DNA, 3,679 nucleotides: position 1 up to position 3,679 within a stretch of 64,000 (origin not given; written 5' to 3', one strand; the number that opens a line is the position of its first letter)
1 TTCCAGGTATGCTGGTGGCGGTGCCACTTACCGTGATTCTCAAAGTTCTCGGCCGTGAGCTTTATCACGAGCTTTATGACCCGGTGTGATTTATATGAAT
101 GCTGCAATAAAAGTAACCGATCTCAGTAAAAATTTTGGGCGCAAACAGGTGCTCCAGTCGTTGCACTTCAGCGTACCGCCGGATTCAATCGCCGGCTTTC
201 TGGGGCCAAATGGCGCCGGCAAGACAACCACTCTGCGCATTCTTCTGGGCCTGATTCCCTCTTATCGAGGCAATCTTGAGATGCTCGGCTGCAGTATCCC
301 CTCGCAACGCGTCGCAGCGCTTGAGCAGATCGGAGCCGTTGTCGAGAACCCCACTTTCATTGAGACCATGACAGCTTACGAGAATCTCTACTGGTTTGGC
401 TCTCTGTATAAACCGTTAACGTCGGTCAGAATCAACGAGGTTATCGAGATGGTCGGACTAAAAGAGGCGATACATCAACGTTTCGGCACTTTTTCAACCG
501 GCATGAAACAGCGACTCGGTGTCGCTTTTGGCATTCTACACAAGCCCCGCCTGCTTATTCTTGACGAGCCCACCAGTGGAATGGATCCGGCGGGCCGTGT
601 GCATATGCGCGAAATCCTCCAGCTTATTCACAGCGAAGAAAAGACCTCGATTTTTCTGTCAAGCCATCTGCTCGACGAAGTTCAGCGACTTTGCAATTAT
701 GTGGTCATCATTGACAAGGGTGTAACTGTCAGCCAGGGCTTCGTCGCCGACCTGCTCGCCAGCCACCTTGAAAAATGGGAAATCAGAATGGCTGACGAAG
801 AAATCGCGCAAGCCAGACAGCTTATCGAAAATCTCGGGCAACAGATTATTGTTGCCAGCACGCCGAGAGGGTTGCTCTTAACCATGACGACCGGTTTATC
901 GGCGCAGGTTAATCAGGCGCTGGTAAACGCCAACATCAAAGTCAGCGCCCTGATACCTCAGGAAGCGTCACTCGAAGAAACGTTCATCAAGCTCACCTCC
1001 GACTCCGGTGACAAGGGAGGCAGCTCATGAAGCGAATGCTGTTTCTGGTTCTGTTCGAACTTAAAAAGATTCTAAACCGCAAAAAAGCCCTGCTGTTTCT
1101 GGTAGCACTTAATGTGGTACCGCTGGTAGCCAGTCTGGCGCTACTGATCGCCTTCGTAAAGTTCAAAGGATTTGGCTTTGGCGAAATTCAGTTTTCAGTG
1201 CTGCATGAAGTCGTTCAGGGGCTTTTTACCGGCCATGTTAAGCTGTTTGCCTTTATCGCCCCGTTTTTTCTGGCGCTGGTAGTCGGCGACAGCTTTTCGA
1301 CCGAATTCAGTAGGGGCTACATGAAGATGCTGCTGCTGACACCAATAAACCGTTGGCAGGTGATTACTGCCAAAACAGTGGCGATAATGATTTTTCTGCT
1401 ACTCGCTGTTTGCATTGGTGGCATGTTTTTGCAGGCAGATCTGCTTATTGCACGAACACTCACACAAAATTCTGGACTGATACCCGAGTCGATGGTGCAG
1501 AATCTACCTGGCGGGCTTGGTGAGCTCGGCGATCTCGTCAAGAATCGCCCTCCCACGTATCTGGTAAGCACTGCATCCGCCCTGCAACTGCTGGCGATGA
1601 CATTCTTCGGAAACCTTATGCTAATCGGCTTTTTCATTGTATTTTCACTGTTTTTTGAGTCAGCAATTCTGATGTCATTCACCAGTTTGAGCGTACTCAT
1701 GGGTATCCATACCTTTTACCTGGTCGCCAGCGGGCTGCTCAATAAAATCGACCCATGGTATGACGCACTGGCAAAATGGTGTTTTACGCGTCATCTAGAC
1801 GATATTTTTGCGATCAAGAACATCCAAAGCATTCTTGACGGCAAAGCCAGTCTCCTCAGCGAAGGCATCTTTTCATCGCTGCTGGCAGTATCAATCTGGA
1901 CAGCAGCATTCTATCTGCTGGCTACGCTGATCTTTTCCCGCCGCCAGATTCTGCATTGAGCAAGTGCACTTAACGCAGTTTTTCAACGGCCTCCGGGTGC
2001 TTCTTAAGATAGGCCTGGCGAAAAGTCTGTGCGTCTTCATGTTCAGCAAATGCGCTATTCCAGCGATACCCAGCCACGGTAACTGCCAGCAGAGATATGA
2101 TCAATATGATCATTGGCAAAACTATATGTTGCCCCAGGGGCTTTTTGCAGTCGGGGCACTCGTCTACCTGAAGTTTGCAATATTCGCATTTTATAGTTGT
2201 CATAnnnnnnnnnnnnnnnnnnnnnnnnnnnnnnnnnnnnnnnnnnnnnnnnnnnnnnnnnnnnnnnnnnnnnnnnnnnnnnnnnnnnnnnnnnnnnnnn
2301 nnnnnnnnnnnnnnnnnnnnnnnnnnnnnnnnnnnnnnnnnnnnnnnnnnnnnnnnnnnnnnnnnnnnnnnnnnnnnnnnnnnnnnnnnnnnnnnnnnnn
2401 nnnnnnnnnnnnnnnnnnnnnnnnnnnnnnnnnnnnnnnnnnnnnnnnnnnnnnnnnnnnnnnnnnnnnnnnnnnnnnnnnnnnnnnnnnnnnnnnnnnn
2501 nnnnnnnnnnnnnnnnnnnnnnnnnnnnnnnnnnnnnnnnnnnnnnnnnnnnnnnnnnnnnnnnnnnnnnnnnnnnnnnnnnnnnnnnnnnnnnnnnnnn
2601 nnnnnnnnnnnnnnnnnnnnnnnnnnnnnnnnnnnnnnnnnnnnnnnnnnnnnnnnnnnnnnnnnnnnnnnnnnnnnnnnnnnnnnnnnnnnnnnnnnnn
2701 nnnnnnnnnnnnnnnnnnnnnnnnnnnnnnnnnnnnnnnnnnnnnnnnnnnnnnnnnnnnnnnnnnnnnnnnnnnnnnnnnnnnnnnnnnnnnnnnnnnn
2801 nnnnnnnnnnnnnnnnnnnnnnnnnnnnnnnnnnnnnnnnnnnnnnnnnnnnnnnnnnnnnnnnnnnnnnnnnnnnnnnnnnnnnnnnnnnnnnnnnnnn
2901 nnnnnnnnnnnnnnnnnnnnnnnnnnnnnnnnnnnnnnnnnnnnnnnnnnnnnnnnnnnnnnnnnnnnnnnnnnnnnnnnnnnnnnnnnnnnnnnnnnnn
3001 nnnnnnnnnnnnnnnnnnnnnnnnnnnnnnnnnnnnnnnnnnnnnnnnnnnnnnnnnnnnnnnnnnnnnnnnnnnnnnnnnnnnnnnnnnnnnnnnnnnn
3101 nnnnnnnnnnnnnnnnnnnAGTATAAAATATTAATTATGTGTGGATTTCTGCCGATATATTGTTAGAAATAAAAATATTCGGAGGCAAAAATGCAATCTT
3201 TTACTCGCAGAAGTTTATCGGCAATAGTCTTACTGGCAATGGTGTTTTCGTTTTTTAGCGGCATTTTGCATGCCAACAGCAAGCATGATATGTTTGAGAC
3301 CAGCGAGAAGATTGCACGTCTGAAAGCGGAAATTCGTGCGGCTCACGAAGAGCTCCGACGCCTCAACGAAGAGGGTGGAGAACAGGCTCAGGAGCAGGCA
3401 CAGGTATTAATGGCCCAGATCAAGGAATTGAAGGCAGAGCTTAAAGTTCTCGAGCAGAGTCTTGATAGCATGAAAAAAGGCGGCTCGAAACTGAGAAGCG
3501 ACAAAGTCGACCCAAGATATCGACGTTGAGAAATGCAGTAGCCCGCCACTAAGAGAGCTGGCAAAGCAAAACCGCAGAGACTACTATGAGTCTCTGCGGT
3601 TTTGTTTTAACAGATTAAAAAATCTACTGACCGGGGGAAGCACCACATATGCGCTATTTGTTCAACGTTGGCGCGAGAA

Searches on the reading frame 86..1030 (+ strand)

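Call 29: search_protein_families(library=pfam, proteins=[window:86-1030:+], max_evalue=0.01)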
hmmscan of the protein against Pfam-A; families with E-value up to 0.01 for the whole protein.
window:86-1030:+ (314 aa): 3 families
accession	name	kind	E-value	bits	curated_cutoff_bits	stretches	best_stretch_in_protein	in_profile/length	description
PF00005.33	ABC_tran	-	7.5e-27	95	25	1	23-164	1-137/137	ABC transporter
PF13304.12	AAA_21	-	7.9e-10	39.7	27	1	133-194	235-298/304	AAA domain, putative AbiEii toxin, Type IV TA system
PF00448.28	SRP54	-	0.0025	17.9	22.7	1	38-88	6-54/196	SRP54-type protein, GTPase domain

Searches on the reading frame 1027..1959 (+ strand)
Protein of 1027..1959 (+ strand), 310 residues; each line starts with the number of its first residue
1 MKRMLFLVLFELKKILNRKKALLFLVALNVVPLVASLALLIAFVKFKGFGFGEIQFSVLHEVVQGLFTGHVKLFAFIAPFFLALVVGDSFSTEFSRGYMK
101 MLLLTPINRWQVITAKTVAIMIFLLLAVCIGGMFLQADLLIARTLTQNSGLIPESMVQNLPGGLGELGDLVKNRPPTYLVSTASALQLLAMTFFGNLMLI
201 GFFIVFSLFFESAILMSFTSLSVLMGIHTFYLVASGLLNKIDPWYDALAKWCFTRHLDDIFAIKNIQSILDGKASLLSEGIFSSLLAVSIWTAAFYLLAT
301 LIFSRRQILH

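Call 29: search_protein_families(library=pfam, proteins=[window:1027-1959:+], max_evalue=0.01)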
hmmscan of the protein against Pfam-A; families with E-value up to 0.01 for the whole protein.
window:1027-1959:+ (310 aa): 3 families
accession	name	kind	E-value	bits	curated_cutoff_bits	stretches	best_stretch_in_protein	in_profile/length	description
PF12730.13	ABC2_membrane_4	-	2e-08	34.9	27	1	8-162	2-144/179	ABC-2 family transporter protein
PF12679.13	ABC2_membrane_2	-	2e-07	31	27.2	1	17-306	10-281/283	ABC-2 family transporter protein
PF13346.12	ABC2_membrane_5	-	1.7e-05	24.9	25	1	73-146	38-111/205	ABC-2 family transporter protein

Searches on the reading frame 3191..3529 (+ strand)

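Call 6: search_protein_families(library=pfam, proteins=[window:3191-3529:+], max_evalue=1)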
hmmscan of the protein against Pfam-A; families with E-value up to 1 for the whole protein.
window:3191-3529:+ (112 aa): 70 families (the best 25 are shown)
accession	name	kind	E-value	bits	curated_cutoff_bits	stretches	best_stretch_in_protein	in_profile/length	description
PF04977.20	DivIC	-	9.7e-06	25.7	28.9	1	18-61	3-46/80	Septum formation initiator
PF04912.19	Dynamitin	-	2.2e-05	24.4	31.8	1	38-97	94-157/396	Dynamitin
PF14282.11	FlxA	-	5e-05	23.8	26.3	1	35-90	13-71/101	FlxA-like protein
PF13851.11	GAS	-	0.00054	19.8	32.3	1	29-104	44-121/200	Growth-arrest specific micro-tubule binding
PF20570.3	DUF6779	-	0.0015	19.6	28.1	1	37-96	37-92/108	Domain of unknown function (DUF6779)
PF11932.13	DUF3450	-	0.003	17.4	32.6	1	36-101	34-98/241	Protein of unknown function (DUF3450)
PF03194.20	LUC7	-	0.0031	17.7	33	1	36-104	120-185/246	LUC7 N_terminus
PF12325.13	TMF_TATA_bd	-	0.0041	17.6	29.1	1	36-96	16-78/115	TATA element modulatory factor 1 TATA binding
PF16515.11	HIP1_clath_bdg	-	0.0046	17.7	28.8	1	39-103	23-87/99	Clathrin-binding domain of Huntingtin-interacting protein 1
PF25802.1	WWC1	-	0.0057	17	27.8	1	28-94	66-131/135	WWC1-like, helical hairpin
PF25764.1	KIF21A_4th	-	0.0074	16.4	33.1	1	34-96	63-125/183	KIF21A-like domain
PF14942.11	Muted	-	0.0079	16.8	26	1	36-92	61-118/146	Organelle biogenesis, Muted-like protein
PF21773.2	ODAD1_CC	-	0.009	15.6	27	1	36-97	195-259/287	ODAD1 central coiled coil region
PF13270.11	CCDC28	-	0.0092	16.7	25.6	1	14-82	10-85/88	Coiled-coil domain-containing protein 28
PF07989.16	Cnn_1N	-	0.013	16.1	28.5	1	44-96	19-71/74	Centrosomin N-terminal motif 1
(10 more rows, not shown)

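Call 7: search_protein_families(library=ncbifam, proteins=[window:3191-3529:+], max_evalue=1)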
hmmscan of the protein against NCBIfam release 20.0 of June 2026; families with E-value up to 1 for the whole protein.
window:3191-3529:+ (112 aa): 30 families (the best 25 are shown)
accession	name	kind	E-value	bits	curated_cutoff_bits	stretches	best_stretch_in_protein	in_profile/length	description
NF049847.1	FtsL_COG5462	equivalog_domain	0.0003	20.4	50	1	14-59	5-50/85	cell division protein FtsL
NF045487.1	ASRP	equivalog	0.0022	16.7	300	1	38-93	354-412/593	archaea-specific SMC-related protein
TIGR01554.3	major_cap_HK97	equivalog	0.0027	16.9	27.5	1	39-102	6-66/385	phage major capsid protein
NF046104.1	PptglHdxlasePcsB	equivalog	0.0032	16.7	450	1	7-96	4-95/400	peptidoglycan hydrolase PcsB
TIGR03495.1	phage_LysB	equivalog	0.0036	17.6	92.75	1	11-102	5-95/135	Rz-like lysis system protein LysB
TIGR02169.1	SMC_prok_A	equivalog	0.0042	14.8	729.4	1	31-102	315-385/1165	chromosome segregation protein SMC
TIGR02168.1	SMC_prok_B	equivalog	0.0047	14.7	567.35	1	34-95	290-448/1181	chromosome segregation protein SMC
TIGR02209.1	ftsL_broad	equivalog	0.0054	16.6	42.45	1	12-64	4-56/85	cell division protein FtsL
TIGR04527.1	mycoplas_twoTM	subfamily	0.0086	15.8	125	1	29-97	65-139/248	MG_279/MG_280 family protein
NF003034.1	PRK03918.1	equivalog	0.0091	14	700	1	36-102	630-700/878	DNA double-strand break repair ATPase Rad50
TIGR04211.1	SH3_and_anchor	equivalog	0.0094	15.6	65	1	38-96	65-122/198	TIGR04211 family SH3 domain-containing protein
NF033542.1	transpos_IS110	equivalog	0.012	14.8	140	1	36-96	150-212/343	IS110 family RNA-guided transposase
TIGR03794.1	NHLM_micro_HlyD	equivalog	0.014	14.3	156.2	1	31-100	95-164/421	NHLP bacteriocin system secretion protein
TIGR04523.1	Mplasa_alph_rch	subfamily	0.014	13.4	270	1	38-102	467-530/745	helix-rich protein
NF006543.0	PRK09039.1-2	equivalog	0.015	15.1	305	1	36-96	114-173/350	peptidoglycan -binding protein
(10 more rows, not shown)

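Call 113: search_protein_families(library=padloc, proteins=[window:3191-3529:+], max_evalue=0.01)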
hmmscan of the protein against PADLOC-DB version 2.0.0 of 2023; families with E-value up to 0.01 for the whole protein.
window:3191-3529:+ (112 aa): 15 families
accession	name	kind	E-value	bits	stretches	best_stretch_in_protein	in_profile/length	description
PDLC00503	JetC1|JetC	-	0.00029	17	1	31-96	707-771/1146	DUF3584 domain; MukB-like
PDLC03863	LmuB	-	0.00042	17.1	1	35-98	195-292/610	-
PDLC00551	JetC2|JetC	-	0.00071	15.5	1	30-99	301-370/1365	DUF3584 domain; MukB-like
PDLC03812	RTasRmuC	-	0.00085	16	1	12-101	10-100/439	DRT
PDLC00464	JetA1|JetA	-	0.0011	16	1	37-97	148-214/492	DUF3375 domain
PDLC03860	LmuB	-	0.0012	15.5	1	20-102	170-256/565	-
PDLC00519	JetC1|JetC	-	0.0014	15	1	32-102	667-737/1097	DUF3584 domain; MukB-like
PDLC02730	PbeC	-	0.0015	15.3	1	28-102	393-469/651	PbeC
PDLC00262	LmuB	-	0.0017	15.2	1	29-99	181-250/588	AAA ATPase domain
PDLC00517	JetC1|JetC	-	0.0017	14.7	1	31-104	704-776/1119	DUF3584 domain; MukB-like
PDLC00259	LmuB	-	0.002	15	1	29-97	181-248/588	AAA ATPase domain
PDLC00518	JetC1|JetC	-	0.0022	13.9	1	35-109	393-463/1112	DUF3584 domain; MukB-like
PDLC03859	LmuB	-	0.0029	14.9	1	36-95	412-469/611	-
PDLC03864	LmuB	-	0.0047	13.5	1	33-95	268-328/657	-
PDLC00580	JetC3|JetC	-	0.006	12.8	1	29-104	274-348/1068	DUF3584 domain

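Call 114: search_protein_families(library=phrogs, proteins=[window:3191-3529:+], max_evalue=0.01)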
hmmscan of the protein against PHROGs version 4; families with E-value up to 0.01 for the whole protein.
window:3191-3529:+ (112 aa): 9 families
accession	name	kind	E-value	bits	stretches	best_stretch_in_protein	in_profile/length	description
phrog_10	-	head and packaging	3.2e-05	24.1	1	36-96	267-326/752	major head protein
phrog_95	-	integration and excision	0.00011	22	1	37-101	452-524/651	integrase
phrog_8369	-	other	0.00015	22.9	1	32-97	49-114/192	hol-like chemotaxis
phrog_5328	-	unknown function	0.00047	21.5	1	36-96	6-65/101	-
phrog_3523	-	unknown function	0.00063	20.2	1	34-89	253-310/315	-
phrog_77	-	DNA, RNA and nucleotide metabolism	0.0007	19.2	1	38-96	707-760/967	SbcC-like subunit of palindrome specific endonuclease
phrog_73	-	head and packaging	0.00094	20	1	14-100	186-269/287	head scaffolding protein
phrog_5105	-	unknown function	0.0012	19.9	1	31-84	32-82/159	-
phrog_89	-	lysis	0.0017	19.4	1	12-95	8-91/143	Rz-like spanin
